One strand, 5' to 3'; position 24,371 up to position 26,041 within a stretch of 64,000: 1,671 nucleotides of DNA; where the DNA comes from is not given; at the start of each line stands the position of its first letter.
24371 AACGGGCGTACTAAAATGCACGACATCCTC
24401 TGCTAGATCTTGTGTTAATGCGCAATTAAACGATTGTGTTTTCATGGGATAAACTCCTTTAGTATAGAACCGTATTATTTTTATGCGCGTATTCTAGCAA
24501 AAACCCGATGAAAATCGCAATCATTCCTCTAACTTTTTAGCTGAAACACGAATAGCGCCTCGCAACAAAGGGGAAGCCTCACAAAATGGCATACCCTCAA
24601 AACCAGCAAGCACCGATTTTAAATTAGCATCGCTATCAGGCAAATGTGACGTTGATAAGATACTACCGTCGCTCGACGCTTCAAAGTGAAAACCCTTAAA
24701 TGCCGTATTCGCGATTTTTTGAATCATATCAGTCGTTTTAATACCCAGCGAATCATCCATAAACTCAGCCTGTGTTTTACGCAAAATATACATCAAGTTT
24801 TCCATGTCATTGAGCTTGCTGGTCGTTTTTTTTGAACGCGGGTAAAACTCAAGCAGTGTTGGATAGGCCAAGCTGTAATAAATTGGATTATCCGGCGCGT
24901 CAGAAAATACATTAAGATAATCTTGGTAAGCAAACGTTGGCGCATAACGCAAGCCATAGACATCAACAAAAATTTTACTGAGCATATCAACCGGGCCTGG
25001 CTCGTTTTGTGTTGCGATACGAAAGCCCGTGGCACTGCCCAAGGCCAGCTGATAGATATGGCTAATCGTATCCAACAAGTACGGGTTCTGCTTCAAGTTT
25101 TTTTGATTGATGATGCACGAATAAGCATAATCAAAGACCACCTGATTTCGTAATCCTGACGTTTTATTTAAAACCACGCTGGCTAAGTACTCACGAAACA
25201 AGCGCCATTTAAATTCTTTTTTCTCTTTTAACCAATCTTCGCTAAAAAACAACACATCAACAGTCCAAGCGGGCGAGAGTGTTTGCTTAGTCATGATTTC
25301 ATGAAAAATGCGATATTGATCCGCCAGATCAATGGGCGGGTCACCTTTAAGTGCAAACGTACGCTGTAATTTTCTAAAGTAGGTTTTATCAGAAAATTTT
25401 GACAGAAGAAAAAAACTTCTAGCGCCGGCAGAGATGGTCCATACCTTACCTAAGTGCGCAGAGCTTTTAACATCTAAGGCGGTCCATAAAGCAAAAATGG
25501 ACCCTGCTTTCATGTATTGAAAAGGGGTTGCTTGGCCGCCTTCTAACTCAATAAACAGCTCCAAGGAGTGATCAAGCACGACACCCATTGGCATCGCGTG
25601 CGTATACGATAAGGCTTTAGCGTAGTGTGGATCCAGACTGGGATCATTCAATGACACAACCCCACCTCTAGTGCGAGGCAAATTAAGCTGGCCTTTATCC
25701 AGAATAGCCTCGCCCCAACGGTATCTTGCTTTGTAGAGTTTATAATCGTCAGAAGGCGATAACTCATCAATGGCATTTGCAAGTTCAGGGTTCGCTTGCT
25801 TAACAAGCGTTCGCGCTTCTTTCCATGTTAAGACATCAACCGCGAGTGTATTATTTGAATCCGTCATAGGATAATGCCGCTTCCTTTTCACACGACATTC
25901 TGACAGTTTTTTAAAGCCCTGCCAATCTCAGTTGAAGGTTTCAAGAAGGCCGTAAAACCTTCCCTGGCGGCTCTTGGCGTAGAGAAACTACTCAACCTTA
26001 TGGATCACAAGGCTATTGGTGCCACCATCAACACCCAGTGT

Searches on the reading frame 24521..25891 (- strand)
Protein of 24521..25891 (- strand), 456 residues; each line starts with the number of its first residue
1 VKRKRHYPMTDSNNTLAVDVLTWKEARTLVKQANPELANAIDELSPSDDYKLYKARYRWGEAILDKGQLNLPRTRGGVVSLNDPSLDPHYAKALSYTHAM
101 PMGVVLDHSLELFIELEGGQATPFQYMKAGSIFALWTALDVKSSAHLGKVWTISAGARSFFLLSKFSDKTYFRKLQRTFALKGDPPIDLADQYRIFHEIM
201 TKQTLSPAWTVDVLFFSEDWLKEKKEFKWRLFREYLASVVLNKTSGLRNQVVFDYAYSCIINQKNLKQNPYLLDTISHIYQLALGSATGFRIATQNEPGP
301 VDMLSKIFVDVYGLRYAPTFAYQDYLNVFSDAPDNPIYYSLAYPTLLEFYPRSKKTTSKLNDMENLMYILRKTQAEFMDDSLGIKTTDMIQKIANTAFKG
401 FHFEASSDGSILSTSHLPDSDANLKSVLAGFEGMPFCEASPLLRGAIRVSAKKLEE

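Call 4: search_protein_families(library=pfam, proteins=[window:24521-25891:-], max_evalue=0.01)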
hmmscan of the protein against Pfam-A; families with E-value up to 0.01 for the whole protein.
window:24521-25891:- (456 aa): 0 families

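Call 5: search_protein_families(library=ncbifam, proteins=[window:24521-25891:-], max_evalue=0.01)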
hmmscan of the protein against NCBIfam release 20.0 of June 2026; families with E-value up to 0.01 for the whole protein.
window:24521-25891:- (456 aa): 0 families

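Call 17: find_homologous_proteins(query=window:24521-25891:-, max_evalue=0.001)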
Query window:24521-25891:- (456 aa): 9 proteins with E <= 0.001 among 6373 candidates.
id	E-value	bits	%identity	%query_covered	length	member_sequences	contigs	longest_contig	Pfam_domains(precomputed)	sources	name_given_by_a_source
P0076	1.1e-254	863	84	98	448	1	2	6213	-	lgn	-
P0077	2.6e-175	602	60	96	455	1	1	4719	-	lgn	-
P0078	3.7e-122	427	46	96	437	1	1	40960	-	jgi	jgi:hypothetical protein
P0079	2.1e-104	368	40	95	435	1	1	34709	-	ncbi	-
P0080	8.0e-96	340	37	95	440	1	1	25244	-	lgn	-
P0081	2.5e-73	266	31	97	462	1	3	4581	-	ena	-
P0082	1.5e-59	220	31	97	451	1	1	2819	-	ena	-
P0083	3.0e-59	219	31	96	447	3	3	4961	-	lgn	-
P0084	1.2e-51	194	27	98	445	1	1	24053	-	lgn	-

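Call 18: find_encoding_contigs(protein=P0076, flank=8000, max_places=3)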
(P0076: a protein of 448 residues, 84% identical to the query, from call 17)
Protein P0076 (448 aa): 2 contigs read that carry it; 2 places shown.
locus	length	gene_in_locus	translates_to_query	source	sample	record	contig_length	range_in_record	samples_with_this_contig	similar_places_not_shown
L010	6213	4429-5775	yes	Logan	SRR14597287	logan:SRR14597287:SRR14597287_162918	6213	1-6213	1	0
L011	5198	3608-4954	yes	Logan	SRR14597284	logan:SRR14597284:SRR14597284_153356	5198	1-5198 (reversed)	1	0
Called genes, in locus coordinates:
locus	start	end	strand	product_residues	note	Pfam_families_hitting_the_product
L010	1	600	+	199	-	?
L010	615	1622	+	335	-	PF00044:Gp_dh_N, PF02800:Gp_dh_C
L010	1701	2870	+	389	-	PF00162:PGK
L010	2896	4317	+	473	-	PF00224:PK, PF02887:PK_C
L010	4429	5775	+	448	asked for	-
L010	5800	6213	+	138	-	?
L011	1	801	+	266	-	?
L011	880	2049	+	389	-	PF00162:PGK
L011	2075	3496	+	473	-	PF00224:PK, PF02887:PK_C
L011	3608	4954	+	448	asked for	-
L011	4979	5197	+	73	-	?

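Call 19: find_encoding_contigs(protein=P0077, flank=8000, max_places=3)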
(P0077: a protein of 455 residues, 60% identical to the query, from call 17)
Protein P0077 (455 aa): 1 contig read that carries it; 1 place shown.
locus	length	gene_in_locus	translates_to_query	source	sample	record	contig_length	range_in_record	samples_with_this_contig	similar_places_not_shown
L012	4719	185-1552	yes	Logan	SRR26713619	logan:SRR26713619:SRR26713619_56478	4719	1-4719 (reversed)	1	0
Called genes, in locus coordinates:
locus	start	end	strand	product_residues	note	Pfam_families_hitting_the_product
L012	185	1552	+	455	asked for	-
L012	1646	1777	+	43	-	-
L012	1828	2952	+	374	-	PF02624:YcaO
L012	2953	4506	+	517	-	PF07812:TfuA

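Call 20: find_encoding_contigs(protein=P0078, flank=8000, max_places=3)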
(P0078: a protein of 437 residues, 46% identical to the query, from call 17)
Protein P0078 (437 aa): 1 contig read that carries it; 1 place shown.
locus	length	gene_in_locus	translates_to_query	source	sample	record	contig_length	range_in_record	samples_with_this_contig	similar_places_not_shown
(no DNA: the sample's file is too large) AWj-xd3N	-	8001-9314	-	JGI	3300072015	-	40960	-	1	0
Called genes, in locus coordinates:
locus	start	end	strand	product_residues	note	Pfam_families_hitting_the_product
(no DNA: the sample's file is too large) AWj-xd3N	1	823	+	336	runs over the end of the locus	PF02195:ParB_N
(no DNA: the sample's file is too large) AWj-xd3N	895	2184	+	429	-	PF01051:Rep3_N, PF21205:Rep3_C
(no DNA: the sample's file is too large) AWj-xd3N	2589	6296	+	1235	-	-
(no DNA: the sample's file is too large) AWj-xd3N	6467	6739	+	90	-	-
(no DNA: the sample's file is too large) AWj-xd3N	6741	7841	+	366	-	PF00899:ThiF, PF00581:Rhodanese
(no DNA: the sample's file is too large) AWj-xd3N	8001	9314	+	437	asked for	-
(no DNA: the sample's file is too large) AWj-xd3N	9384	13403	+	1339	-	-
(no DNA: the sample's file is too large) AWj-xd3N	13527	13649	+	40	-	-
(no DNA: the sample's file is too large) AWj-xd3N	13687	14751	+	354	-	PF02624:YcaO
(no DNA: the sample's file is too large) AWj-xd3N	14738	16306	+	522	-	PF07812:TfuA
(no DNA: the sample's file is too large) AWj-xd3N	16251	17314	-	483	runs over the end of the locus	PF07690:MFS_1, PF00854:PTR2, PF07690:MFS_1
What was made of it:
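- In the P0078 plasmid-like locus, a 40-aa ORF lies immediately upstream of YcaO even though a 1339-aa gene separates it from the orphan (call 20).
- Tried and rejected: DNA of the P0078 locus (JGI 3300072015), which has a 40-aa ORF right before YcaO, could not be fetched (call 20).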

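Call 25: find_encoding_contigs(protein=P0079, flank=10000, max_places=2)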
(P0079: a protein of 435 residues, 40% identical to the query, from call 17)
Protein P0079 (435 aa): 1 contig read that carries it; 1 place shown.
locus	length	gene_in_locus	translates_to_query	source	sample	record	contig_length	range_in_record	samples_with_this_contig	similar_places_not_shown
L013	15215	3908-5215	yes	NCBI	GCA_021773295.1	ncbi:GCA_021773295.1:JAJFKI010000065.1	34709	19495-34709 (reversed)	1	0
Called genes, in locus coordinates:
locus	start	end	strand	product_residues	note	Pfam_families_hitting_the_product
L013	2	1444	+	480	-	?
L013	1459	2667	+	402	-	PF03349:Toluene_X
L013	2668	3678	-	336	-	PF08100:Dimerisation, PF00891:Methyltransf_2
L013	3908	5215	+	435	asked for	-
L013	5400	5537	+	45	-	-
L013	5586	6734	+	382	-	PF02624:YcaO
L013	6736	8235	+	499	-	PF07812:TfuA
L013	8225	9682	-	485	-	PF07690:MFS_1, PF00854:PTR2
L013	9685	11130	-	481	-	PF03972:MmgE_PrpD_N, PF19305:MmgE_PrpD_C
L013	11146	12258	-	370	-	PF00285:Citrate_synt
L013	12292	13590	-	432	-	PF07690:MFS_1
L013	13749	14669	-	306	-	-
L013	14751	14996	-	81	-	-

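Call 26: find_encoding_contigs(protein=P0080, flank=10000, max_places=2)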
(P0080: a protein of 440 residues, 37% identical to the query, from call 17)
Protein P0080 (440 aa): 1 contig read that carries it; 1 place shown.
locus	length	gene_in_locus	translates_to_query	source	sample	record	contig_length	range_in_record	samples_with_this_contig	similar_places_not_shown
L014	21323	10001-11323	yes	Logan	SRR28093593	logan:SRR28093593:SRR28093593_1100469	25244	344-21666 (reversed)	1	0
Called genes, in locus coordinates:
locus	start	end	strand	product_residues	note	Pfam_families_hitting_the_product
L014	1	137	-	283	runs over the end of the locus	PF00140:Sigma70_r1_2, PF04542:Sigma70_r2, PF04539:Sigma70_r3, PF04545:Sigma70_r4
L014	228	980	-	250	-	PF01975:SurE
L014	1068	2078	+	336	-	PF00274:Glycolytic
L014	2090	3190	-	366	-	-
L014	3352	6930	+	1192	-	PF05954:Phage_GPD, PF05990:DUF900 (weak)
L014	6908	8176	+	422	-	PF23381:Beta-prop_IFT122_1st (faint), PF25174:Beta-prop_THOC3 (faint), PF24817:WD40_WDHD1_1st (faint)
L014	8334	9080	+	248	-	PF00134:Cyclin_N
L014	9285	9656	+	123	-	PF00072:Response_reg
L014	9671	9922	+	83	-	PF00196:GerE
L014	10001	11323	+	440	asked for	-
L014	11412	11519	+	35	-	-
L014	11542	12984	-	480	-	PF00854:PTR2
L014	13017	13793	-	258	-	PF00196:GerE, PF08281:Sigma70_r4_2 (weak)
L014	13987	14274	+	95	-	PF05015:HigB-like_toxin (weak)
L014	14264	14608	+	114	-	PF12844:HTH_19 (weak), PF01381:HTH_3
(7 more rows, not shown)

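Call 27: find_encoding_contigs(protein=P0084, flank=10000, max_places=2)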
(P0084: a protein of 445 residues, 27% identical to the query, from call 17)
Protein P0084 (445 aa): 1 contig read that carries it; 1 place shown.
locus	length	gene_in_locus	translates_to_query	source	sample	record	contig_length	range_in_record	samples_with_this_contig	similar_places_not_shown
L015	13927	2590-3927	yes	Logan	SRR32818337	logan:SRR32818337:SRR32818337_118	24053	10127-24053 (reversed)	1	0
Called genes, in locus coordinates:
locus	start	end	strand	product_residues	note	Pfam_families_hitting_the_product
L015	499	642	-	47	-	-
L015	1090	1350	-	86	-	-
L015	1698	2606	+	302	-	PF00892:EamA, PF03151:TPT (weak), PF00892:EamA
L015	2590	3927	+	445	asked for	-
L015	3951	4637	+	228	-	PF00857:Isochorismatase (faint)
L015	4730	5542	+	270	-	PF08279:HTH_11 (faint), PF00196:GerE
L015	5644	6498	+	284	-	-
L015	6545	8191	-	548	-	PF06097:DUF945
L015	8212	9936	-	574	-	PF01368:DHH, PF02272:DHHA1, PF17768:RecJ_OB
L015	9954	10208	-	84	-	-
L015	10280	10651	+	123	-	PF04430:DUF498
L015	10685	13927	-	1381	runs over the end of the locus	-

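Call 34: find_related_loci(query=A1, collection=genome_contigs, flank=10000)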
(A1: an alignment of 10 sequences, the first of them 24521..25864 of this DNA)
Query A1 (447 aa) in genome_contigs; peptide patterns used: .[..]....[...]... (x = any residue, [..] = any of these).
69 stretches matched a pattern; 66 encode a relative of the query (tblastn E <= 1e-3); 65 distinct loci.
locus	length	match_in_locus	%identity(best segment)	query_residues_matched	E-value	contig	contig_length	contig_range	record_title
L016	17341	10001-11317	34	3-443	3e-81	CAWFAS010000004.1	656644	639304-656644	MAG: uncultured Gammaproteobacteria bacterium isolate MFD09286.bin.1.170 genome assembly, contig: contig_63216, whole ge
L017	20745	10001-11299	32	8-443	5e-80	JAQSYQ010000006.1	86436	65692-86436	MAG: Gammaproteobacteria bacterium isolate L_E1_T20_B_bin.24 scaffold_323, whole genome shotgun sequence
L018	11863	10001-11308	35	3-441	1e-78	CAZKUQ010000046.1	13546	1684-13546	MAG TPA_asm: uncultured Coxiellaceae bacterium isolate SRP011637_co1_113 genome assembly, contig: NODE_1558_length_13546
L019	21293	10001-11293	34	8-441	2e-77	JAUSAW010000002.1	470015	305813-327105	MAG: Gammaproteobacteria bacterium isolate E6_metabat.bin.18 E6_k141_356557, whole genome shotgun sequence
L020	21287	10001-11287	34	12-441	3e-76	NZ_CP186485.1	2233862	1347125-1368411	Candidiatus Paracoxiella cheracis isolate IL1 chromosome, complete genome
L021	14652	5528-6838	33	4-440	2e-75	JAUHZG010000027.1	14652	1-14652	MAG: Gammaproteobacteria bacterium isolate 4_bin.23 NODE_3166_length_14652_cov_0.949742, whole genome shotgun sequence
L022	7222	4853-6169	31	3-443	1e-75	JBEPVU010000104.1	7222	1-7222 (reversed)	MAG: Gammaproteobacteria bacterium isolate 22E.semibin_refined.170 NODE_10239_length_7222_cov_5.742849, whole genome sho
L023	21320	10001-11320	31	7-442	4e-75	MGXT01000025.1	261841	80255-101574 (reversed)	MAG: Gammaproteobacteria bacterium RIFCSPHIGHO2_12_FULL_35_23 rifcsphigho2_12_scaffold_82, whole genome shotgun sequence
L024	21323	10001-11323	31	9-441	1e-74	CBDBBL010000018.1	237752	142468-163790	MAG: Gammaproteobacteria bacterium isolate 8a360d06-76f6-418e-9e3d-6d12a6780224 genome assembly, contig: contig_18, whol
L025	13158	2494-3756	31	12-441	7e-70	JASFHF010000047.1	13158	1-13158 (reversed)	MAG: Gammaproteobacteria bacterium isolate D0608M12metaG_Bin_574 D0608M12metaG_FD_scaffold_305_c1, whole genome shotgun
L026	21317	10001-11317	32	8-444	2e-69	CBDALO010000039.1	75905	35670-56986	MAG: Gammaproteobacteria bacterium isolate ba994070-c694-4bb2-8940-16d7955cffe9 genome assembly, contig: contig_39, whol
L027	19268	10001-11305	34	9-445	2e-68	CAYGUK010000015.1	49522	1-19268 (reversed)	MAG TPA_asm: uncultured Legionellales bacterium isolate ERP117304_co1_75 genome assembly, contig: NODE_817_length_49522_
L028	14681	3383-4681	29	11-442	8e-67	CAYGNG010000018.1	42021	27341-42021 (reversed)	MAG TPA_asm: uncultured Gammaproteobacteria bacterium isolate ERP117304_co1_157 genome assembly, contig: NODE_1036_lengt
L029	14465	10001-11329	29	7-443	3e-66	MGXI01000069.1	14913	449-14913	MAG: Gammaproteobacteria bacterium GWF2_41_13 gwf2_scaffold_8294, whole genome shotgun sequence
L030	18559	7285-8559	31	12-441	6e-66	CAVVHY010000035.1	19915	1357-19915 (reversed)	MAG: uncultured Gammaproteobacteria bacterium isolate MFD02923.bin.3.140 genome assembly, contig: contig_18866, whole ge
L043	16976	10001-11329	28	8-445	7e-56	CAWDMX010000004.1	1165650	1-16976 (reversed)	MAG: uncultured Gammaproteobacteria bacterium isolate MFD03250.bin.1.66 genome assembly, contig: contig_3810, whole geno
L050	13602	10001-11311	28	9-445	5e-51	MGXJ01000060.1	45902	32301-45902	MAG: Gammaproteobacteria bacterium RBG_16_37_9 RBG_16_scaffold_7004, whole genome shotgun sequence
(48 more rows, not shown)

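Call 51: predict_structure(alignment_id=A1)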
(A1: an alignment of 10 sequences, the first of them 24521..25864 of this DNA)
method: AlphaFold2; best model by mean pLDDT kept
length: 447 residues; sequences in the alignment: 10
mean_pLDDT: 87.2   pTM: 0.86
mean pLDDT of the five models: 87.2, 86.3, 84.6, 84.4, 80.1
residues with pLDDT >= 90: 258; 70-90: 151; 50-70: 20; < 50: 18
segments of 3 or more residues with pLDDT < 50: 134-138, 337-346
pLDDT, mean of each block of 10 residues (from residue 1): 74 97 97 93 96 90 92 91 85 94 78 82 86 53 88 89 95 89 92 87 95 86 91 77 87 84 87 89 93 95 94 92 94 65 56 91 90 79 92 90 94 95 92 90 75
secondary structure, 60 per line:
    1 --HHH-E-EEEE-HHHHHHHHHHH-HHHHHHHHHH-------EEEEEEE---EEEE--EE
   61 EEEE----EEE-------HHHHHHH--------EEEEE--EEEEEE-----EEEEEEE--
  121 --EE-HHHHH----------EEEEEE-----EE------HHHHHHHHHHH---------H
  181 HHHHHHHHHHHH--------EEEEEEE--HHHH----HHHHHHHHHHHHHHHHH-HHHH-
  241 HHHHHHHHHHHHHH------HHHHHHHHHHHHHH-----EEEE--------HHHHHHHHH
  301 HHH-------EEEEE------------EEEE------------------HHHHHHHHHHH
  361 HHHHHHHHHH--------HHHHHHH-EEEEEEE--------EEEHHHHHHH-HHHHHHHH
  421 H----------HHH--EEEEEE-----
elements in order: E9-12 H14-24 H26-35 E43-49 E53-56 E59-64 E69-71 H79-85 E94-98 E101-106 E112-118 H126-130 E141-146 H160-170 H180-192 E201-207 H210-213 H218-234 H236-239 H241-254 H261-274 E280-283 H292-303 E311-315 E328-331 H350-370 H379-385 E387-393 E402-404 H405-411 H413-421 E437-442

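Call 66: fold_search(model_id=the predicted structure, library=pdb)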
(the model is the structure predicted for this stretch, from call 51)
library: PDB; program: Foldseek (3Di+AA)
matches with E <= 10: 620; with E <= 0.001: 1
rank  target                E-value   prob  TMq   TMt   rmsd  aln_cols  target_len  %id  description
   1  3h3z_A                5.2e-04  1.00  0.23  0.42  11.4       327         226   10  Crystal structure of a putative cyclic nucleotide binding protein (spoa0323) from ruegeria pomeroyi dss-3 at 2.35 A re (released 2009-05-05)
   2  3fx3_B                1.3e-03  0.99  0.20  0.36  11.9       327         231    9  Structure of a putative cAMP-binding regulatory protein from Silicibacter pomeroyi DSS-3 (released 2009-03-24)
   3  3h3z_B                1.8e-03  0.97  0.19  0.35  12.0       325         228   10  Crystal structure of a putative cyclic nucleotide binding protein (spoa0323) from ruegeria pomeroyi dss-3 at 2.35 A re (released 2009-05-05)
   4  5kbf_A                2.5e-03  0.90  0.21  0.32  16.2       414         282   10  cAMP bound PfPKA-R (141-441) (released 2016-10-12)
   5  3dkw_A                2.8e-03  1.00  0.22  0.39   8.4       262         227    9  Crystal Structure of DNR from Pseudomonas aeruginosa. (released 2009-05-19)
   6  3fx3_A                3.4e-03  0.99  0.23  0.44  10.2       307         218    9  Structure of a putative cAMP-binding regulatory protein from Silicibacter pomeroyi DSS-3 (released 2009-03-24)
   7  9l9u_B                3.4e-03  0.80  0.22  0.15  23.5       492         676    8  Arabidopsis GORK WT1 (released 2025-07-16)
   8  3r6s_C                3.9e-03  1.00  0.24  0.43   8.2       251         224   10  Crystal structure of GlxR transcription factor from Corynebacterium glutamicum with cAMP (released 2012-03-28)
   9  6rsx                  3.9e-03  0.99  0.22  0.34   9.2       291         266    7  Regulatory Subunit of cAMP-dependant Protein Kinase A from Euglena gracilis at 1.6 A resolution (released 2020-10-28)
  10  7ff9_D                3.9e-03  0.96  0.20  0.39  11.0       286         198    8  Pseudomonas aeruginosa Virulence Factor Regulator with cAMP ligand and Cl(triethylphosphine)gold(I) (released 2022-07-27)
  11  7pza_B                4.1e-03  0.85  0.19  0.32  15.5       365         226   10  Structure of the Clr-cAMP-DNA complex (released 2022-11-02)
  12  9guh                  4.3e-03  1.00  0.23  0.43   6.9       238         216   11  Crystal structure of NtcA from S. elongatus in apo form B (released 2025-03-12)
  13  4byy_A                4.3e-03  1.00  0.23  0.42   7.4       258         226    9  Apo GlxR (released 2014-07-30)
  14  9gqu_B                4.6e-03  1.00  0.19  0.38   8.0       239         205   10  Crystal structure of NtcA from S. elongatus in apo form A2 (released 2025-03-12)
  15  3gyd_B                4.8e-03  0.99  0.22  0.46   6.2       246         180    8  Crystal structure of a cyclic nucleotide-binding domain (mfla_1926) from methylobacillus flagellatus kt at 1.79 A reso (released 2009-04-21)
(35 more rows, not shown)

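Call 69: search_dna_similar(query=window:24521-25891:-, collection=plasmids, mode=protein, max_evalue=0.001)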
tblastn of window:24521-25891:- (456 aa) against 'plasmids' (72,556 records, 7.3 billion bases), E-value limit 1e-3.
Records with a match: 30; places in all: 30; records where one place covers at least 80% of the query: 5.
Best place of each record, by identity: <60% 30.
By first word of the organism name: Legionella 29; Francisella 1.
By predicted mobility (MOB-suite, as given by PLSDB): conjugative 27; non-mobilizable 2; mobilizable 1.
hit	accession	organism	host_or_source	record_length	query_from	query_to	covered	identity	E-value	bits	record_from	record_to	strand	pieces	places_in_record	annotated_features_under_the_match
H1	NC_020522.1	Legionella pneumophila subsp. pneumophila LPE509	-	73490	10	451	97%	27.2%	5e-41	163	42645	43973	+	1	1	hypothetical protein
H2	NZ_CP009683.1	Francisella tularensis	Human clinical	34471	13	450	96%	27.2%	2e-47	182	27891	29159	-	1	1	hypothetical protein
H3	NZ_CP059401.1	Legionella sp. PC1000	Biofilm - potable water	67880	10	451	93%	27.5%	6e-35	174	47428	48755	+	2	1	hypothetical protein (x2)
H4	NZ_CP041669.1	Legionella israelensis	cell culture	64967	22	449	94%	24.9%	5e-32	137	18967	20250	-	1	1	hypothetical protein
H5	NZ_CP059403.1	Legionella sp. PC1000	Biofilm - potable water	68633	20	453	95%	21.9%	1e-19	100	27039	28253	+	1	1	hypothetical protein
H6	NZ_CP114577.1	Legionella pneumophila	cell culture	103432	21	341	70%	23.0%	4e-20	100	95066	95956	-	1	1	hypothetical protein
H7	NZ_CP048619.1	Legionella pneumophila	-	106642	21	341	70%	23.0%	4e-20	100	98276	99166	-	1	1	hypothetical protein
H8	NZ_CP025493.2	Legionella sainthelensi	Homo sapiens,Clinical ...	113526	21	341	70%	23.0%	6e-19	97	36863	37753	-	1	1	hypothetical protein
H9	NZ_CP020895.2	Legionella longbeachae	Homo sapiens,Respiratory sample - sputum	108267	21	341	70%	22.7%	3e-20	101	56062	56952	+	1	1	hypothetical protein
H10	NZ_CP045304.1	Legionella longbeachae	Homo sapiens,Sputum sample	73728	21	341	70%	22.7%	7e-20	100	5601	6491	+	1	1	hypothetical protein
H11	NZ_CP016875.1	Legionella pneumophila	Glomma River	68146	21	341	70%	22.7%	5e-19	98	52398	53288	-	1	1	hypothetical protein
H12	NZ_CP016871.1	Legionella pneumophila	industrial building air scrubber liquid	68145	21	341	70%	22.7%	5e-19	98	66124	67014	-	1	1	hypothetical protein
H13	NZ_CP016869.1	Legionella pneumophila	clinical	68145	21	341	70%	22.7%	5e-19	98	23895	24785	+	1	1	hypothetical protein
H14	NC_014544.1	Legionella longbeachae NSW150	-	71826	21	341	70%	22.7%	1e-18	97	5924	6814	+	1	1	hypothetical protein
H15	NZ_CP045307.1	Legionella longbeachae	Homo sapiens,Sputum sample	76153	21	341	70%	22.7%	1e-18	97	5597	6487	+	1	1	hypothetical protein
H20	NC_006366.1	Legionella pneumophila str. Lens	-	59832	21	341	70%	22.4%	2e-18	96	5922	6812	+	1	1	hypothetical protein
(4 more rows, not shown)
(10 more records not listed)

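Call 71: get_annotated_region(hit=H20, flank=7000)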
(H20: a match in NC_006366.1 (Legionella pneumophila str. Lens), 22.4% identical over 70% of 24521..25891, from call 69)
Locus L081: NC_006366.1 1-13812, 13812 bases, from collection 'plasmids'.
description: Legionella pneumophila str. Lens plasmid pLPL, complete sequence
organism: Legionella pneumophila str. Lens (NCBI taxid 297245)
taxonomy: Bacteria; Pseudomonadota; Gammaproteobacteria; Legionellales; Legionellaceae; Legionella; Legionella pneumophila; Legionella pneumophila str. Lens
host: -; source: -; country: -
typing (MOB-suite, as given by PLSDB): conjugative; relaxase MOBF; mating-pair formation MPF_F
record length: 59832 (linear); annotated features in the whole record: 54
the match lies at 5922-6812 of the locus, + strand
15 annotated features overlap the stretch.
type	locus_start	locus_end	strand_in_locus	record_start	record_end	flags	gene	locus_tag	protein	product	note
CDS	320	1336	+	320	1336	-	-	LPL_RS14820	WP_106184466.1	ParA family protein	-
CDS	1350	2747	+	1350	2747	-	-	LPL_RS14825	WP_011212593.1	hypothetical protein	-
CDS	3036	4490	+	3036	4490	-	-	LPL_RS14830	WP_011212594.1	oligopeptide:H+ symporter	GO:0015833 - peptide transport [Evidence IEA]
CDS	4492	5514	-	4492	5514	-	-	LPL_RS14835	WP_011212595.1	hypothetical protein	-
CDS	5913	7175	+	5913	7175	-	-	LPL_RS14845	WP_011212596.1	hypothetical protein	-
CDS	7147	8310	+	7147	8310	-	-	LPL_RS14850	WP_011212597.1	ATP-grasp domain-containing protein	-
CDS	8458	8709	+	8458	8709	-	-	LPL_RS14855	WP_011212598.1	MoaD/ThiS family protein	-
CDS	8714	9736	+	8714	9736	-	-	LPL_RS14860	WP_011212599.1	MoeB/ThiF family adenylyltransferase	-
CDS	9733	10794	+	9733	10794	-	-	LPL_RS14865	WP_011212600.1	YcaO-like family protein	-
CDS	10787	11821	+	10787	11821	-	-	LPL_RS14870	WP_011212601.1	TfuA-like protein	-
CDS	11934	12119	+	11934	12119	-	-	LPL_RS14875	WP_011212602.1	hypothetical protein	-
CDS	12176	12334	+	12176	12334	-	-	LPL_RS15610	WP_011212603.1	carbon storage regulator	GO:0006402 - mRNA catabolic process [Evidence IEA]; GO:0006109 - regulation of carbohydrate metabolic process [Evidence ...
CDS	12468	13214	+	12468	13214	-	-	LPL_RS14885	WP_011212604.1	complement resistance protein TraT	-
CDS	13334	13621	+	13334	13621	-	-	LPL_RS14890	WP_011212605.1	hypothetical protein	-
CDS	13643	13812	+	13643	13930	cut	traL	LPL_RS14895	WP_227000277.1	type IV conjugative transfer system protein TraL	-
